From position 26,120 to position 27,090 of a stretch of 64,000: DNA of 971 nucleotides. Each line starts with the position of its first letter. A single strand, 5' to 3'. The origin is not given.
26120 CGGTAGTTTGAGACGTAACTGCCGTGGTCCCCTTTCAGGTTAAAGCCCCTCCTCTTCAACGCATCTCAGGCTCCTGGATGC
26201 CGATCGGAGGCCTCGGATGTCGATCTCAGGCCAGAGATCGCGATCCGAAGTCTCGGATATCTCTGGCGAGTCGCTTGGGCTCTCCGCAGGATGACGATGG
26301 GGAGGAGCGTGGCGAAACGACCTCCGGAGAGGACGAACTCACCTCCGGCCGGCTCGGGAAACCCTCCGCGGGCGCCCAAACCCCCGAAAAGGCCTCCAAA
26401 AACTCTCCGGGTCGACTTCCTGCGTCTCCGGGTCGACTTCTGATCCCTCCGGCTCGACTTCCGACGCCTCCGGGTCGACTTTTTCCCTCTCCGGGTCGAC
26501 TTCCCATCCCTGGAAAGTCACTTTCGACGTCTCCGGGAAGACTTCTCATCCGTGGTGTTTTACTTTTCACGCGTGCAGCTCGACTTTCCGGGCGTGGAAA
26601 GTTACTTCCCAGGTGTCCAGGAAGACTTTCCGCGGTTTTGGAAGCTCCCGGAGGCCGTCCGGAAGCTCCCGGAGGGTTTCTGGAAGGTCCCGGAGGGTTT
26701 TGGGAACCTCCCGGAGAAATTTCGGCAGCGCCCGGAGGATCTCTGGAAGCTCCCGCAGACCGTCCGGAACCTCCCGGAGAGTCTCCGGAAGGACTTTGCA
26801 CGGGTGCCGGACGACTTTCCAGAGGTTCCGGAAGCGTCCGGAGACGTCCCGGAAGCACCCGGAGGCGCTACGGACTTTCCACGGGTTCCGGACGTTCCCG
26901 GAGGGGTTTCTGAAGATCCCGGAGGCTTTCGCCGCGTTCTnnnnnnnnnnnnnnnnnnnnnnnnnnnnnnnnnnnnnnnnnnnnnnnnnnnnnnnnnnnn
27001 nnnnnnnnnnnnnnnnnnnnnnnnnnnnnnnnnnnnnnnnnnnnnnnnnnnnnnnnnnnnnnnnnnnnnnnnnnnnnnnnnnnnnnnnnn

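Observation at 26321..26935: About 615 bp of strict 21-bp periodicity arranged as two inverted blocks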

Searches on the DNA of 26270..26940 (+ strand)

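Call 63: search_dna_similar(query=window:26270-26940:+, collection=plasmids, mode=distant, max_rows=10)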
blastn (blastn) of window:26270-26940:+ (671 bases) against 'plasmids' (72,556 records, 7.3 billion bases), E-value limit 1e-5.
No match.
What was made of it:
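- On Iteron-type plasmid centromere (parC/sopC-like): There is no match in 72,556 plasmids (call 63).
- There is no plasmid match (call 63).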

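Call 64: search_dna_similar(query=window:26270-26940:+, collection=phages, mode=distant, max_rows=10)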
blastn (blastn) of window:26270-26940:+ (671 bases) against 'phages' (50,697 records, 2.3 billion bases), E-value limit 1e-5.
No match.

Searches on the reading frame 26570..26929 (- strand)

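Call 13: search_protein_families(library=pfam, max_evalue=1, proteins=[window:26570-26929:-])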
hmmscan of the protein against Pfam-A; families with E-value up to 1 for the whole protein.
seq(120 aa): 2 families
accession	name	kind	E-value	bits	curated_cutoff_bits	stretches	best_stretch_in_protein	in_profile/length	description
PF22444.1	PaaX-like_Fer-like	-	0.22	11.8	26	0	54-69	9-24/44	PaaX-like, ferredoxin-like domain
PF14377.11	UBM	-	0.3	11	23.3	0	83-95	11-23/35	Ubiquitin binding region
